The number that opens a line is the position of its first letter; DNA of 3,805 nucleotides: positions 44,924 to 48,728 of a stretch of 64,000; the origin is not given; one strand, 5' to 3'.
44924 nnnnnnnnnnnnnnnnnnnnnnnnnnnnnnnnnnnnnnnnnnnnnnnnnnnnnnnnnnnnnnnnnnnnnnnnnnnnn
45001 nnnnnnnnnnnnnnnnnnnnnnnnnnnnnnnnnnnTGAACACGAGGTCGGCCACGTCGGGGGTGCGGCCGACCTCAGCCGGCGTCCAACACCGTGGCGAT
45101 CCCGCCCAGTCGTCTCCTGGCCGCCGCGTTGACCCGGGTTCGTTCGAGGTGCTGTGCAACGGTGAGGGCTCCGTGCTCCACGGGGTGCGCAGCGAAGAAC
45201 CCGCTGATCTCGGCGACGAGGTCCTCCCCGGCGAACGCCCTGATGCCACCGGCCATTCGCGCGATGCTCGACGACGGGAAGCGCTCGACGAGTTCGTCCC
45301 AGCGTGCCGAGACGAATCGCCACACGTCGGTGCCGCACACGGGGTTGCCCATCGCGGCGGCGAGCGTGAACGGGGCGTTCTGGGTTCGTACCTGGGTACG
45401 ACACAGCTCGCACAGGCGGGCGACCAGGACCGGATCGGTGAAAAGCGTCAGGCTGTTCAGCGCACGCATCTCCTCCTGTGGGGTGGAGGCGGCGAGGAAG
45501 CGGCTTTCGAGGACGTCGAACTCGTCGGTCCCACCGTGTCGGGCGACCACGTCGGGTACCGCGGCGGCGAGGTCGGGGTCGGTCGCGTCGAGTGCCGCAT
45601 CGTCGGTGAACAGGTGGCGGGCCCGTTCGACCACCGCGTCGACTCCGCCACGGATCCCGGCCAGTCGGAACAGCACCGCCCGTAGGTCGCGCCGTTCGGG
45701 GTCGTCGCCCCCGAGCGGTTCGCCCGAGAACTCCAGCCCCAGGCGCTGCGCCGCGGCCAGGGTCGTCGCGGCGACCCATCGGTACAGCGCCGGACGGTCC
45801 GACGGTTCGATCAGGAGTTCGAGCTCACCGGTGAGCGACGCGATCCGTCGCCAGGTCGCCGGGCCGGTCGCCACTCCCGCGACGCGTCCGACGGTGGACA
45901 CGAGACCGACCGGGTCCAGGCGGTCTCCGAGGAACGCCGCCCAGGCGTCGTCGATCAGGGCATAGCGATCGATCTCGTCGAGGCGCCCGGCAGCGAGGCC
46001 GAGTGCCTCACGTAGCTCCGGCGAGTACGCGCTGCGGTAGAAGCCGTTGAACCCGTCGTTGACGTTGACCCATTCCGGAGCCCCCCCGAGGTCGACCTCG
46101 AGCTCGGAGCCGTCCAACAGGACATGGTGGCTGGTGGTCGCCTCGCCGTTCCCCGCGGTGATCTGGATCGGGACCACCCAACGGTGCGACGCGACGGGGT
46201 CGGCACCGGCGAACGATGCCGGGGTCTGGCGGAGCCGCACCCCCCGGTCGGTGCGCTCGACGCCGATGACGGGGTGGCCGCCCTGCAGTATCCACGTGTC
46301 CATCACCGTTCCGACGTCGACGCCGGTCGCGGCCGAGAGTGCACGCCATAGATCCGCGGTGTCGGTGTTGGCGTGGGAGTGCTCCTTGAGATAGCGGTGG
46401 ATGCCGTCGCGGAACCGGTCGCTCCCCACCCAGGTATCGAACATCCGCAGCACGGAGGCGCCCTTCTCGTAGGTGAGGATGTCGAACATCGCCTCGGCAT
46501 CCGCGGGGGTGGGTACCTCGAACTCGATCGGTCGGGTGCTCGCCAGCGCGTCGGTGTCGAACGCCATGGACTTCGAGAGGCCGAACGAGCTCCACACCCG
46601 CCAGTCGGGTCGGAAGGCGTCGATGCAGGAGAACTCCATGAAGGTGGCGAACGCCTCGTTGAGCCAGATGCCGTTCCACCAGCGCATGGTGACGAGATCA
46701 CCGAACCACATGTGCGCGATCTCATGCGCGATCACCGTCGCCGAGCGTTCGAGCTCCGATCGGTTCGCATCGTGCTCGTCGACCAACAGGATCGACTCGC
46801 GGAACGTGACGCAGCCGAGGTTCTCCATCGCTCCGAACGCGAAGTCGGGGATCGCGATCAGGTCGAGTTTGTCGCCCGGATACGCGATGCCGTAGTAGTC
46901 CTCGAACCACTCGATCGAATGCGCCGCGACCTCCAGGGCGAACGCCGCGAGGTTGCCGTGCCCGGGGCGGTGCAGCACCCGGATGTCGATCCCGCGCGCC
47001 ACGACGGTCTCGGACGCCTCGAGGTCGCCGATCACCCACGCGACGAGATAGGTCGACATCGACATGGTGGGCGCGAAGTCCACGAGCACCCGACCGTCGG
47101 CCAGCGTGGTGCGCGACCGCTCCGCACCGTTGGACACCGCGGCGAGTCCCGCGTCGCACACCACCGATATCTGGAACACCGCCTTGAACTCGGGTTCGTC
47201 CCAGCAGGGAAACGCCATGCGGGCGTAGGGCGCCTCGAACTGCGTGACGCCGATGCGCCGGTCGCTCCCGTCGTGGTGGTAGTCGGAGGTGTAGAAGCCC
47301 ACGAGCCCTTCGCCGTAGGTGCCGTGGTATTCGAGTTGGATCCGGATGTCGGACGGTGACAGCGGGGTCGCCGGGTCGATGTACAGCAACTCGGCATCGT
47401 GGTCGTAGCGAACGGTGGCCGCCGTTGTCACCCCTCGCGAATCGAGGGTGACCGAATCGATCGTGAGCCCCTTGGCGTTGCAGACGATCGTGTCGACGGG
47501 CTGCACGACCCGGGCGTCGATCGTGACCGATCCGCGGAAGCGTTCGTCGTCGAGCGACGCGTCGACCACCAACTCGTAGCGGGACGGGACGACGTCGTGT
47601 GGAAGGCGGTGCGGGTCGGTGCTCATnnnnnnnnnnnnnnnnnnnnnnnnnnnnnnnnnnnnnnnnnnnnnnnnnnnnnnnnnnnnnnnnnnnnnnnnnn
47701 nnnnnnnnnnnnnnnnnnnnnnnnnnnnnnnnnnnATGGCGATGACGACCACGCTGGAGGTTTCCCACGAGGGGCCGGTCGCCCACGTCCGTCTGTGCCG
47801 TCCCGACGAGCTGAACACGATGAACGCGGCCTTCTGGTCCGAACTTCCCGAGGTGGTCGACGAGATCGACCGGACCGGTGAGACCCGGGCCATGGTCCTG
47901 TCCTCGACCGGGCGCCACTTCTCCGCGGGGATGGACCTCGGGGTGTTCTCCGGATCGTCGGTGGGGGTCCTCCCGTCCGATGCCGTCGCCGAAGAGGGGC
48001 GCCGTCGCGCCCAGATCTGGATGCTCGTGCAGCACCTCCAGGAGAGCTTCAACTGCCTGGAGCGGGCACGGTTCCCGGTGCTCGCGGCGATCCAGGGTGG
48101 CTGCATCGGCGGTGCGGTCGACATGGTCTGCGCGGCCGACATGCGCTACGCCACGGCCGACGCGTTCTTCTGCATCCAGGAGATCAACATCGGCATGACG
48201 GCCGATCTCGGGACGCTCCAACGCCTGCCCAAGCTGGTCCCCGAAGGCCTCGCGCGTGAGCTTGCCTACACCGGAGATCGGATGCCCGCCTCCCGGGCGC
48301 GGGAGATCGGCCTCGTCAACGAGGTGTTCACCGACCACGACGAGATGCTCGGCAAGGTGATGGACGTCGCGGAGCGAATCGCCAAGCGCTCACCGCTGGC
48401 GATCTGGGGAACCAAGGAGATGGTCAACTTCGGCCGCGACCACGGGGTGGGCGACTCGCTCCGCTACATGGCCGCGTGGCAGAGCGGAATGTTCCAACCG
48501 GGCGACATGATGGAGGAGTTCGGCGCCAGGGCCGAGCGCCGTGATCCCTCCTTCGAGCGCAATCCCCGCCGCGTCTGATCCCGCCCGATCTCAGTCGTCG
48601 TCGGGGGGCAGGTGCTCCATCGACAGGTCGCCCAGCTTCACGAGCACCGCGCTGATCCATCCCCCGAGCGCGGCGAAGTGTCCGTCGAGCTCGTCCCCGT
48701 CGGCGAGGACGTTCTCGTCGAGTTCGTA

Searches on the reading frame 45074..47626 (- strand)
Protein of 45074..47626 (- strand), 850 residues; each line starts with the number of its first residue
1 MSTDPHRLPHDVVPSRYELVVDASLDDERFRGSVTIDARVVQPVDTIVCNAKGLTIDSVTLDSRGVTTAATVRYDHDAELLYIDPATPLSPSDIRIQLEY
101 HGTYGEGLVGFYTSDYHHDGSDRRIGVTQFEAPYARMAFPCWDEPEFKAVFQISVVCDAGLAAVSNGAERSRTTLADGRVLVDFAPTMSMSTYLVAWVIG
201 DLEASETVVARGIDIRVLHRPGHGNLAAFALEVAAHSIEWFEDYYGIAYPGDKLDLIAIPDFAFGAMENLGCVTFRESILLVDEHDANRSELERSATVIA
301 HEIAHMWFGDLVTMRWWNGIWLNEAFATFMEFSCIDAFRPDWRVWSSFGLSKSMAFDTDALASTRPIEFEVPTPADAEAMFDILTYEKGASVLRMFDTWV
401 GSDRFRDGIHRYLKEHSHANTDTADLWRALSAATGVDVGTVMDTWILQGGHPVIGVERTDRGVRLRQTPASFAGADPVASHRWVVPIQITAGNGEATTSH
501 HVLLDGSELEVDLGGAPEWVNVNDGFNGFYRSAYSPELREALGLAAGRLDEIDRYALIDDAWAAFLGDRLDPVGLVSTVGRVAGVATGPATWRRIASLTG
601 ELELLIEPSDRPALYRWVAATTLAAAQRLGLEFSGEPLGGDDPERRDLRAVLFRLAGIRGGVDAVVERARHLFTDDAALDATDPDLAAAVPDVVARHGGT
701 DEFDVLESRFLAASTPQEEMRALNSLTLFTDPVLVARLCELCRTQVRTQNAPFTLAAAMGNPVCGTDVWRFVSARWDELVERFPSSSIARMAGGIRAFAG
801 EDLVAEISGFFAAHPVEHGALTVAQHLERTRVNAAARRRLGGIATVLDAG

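Call 11: search_protein_families(library=pfam, proteins=[window:45074-47626:-])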
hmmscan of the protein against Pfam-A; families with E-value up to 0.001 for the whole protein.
window:45074-47626:- (850 aa): 3 families
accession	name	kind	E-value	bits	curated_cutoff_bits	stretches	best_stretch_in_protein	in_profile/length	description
PF01433.26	Peptidase_M1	-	9.3e-77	257.9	27.7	1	229-445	1-218/218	Peptidase family M1 domain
PF11838.14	ERAP1_C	-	4.2e-47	161.5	38.2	1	519-831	1-317/318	ERAP1-like C-terminal domain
PF17900.6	Peptidase_M1_N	-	1.4e-42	146.3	25.8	1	13-194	1-186/186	Peptidase M1 N-terminal domain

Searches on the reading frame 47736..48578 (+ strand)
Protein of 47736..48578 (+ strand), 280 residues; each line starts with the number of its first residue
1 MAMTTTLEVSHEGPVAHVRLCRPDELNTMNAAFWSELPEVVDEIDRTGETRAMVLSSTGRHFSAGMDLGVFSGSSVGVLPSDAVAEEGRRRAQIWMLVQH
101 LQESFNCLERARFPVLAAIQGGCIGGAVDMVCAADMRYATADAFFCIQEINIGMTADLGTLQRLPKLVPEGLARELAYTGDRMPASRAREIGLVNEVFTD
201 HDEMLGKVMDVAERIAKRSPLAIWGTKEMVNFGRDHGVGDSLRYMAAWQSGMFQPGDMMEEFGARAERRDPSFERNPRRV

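Call 11: search_protein_families(library=pfam, proteins=[window:47736-48578:+])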
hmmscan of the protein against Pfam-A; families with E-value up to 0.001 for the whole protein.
window:47736-48578:+ (280 aa): 2 families
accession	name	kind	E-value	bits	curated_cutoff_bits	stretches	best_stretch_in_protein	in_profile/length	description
PF00378.25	ECH_1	-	2.9e-37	128.8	27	1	13-275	4-250/251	Enoyl-CoA hydratase/isomerase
PF16113.10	ECH_2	-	8.2e-21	75.3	27.2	1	16-200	2-174/335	Enoyl-CoA hydratase/isomerase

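Call 30: search_protein_families(library=ncbifam, proteins=[window:47736-48578:+], max_evalue=0.00001)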
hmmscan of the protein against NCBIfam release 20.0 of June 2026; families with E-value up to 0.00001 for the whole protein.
window:47736-48578:+ (280 aa): 69 families (the best 25 are shown)
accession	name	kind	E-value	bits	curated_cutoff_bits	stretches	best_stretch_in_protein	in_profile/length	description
NF004794.0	PRK06142.1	equivalog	5.4e-96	321.4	308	1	5-274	6-271/273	crotonase/enoyl-CoA hydratase family protein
NF051848.1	EnCoAHydtEchA19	equivalog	1e-46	159.6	400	1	7-275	2-257/258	enoyl-CoA hydratase EchA19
NF005699.0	PRK07509.1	equivalog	2e-44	152.2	249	1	4-275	3-263/267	crotonase/enoyl-CoA hydratase family protein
NF006100.0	PRK08252.1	subfamily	2.3e-38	132.3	282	1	4-273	2-251/254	crotonase/enoyl-CoA hydratase family protein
NF005803.0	PRK07658.1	equivalog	4.6e-38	131.1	313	1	6-274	3-255/257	enoyl-CoA hydratase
NF004475.0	PRK05809.1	subfamily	7.7e-38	130.5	394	1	7-275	6-259/260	short-chain-enoyl-CoA hydratase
NF004634.0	PRK05980.1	equivalog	1.6e-36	126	375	1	3-274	1-261/263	crotonase/enoyl-CoA hydratase family protein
NF006699.0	PRK09245.1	subfamily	3.5e-36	124.8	354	1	3-275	1-265/266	crotonase/enoyl-CoA hydratase family protein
NF005073.0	PRK06495.1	subfamily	1.6e-35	122.7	296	1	4-275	3-256/257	enoyl-CoA hydratase/isomerase family protein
NF006007.0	PRK08138.1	subfamily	2e-35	122.5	355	1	9-274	12-259/261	enoyl-CoA hydratase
NF004781.0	PRK06127.1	subfamily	5.6e-35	121.3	291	1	3-274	9-267/269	enoyl-CoA hydratase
NF005891.0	PRK07854.1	equivalog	1.4e-34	119.8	237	1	8-274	3-241/243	enoyl-CoA hydratase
NF042430.2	EnCoAhydt_DpgD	equivalog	2.5e-34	118.9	400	1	11-274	3-256/258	enoyl-CoA-hydratase DpgD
NF005802.0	PRK07657.1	equivalog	2.8e-34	118.8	363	1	12-273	11-257/260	enoyl-CoA hydratase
NF006107.0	PRK08258.1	equivalog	7.2e-34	117.3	330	1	5-274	17-275/277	enoyl-CoA hydratase family protein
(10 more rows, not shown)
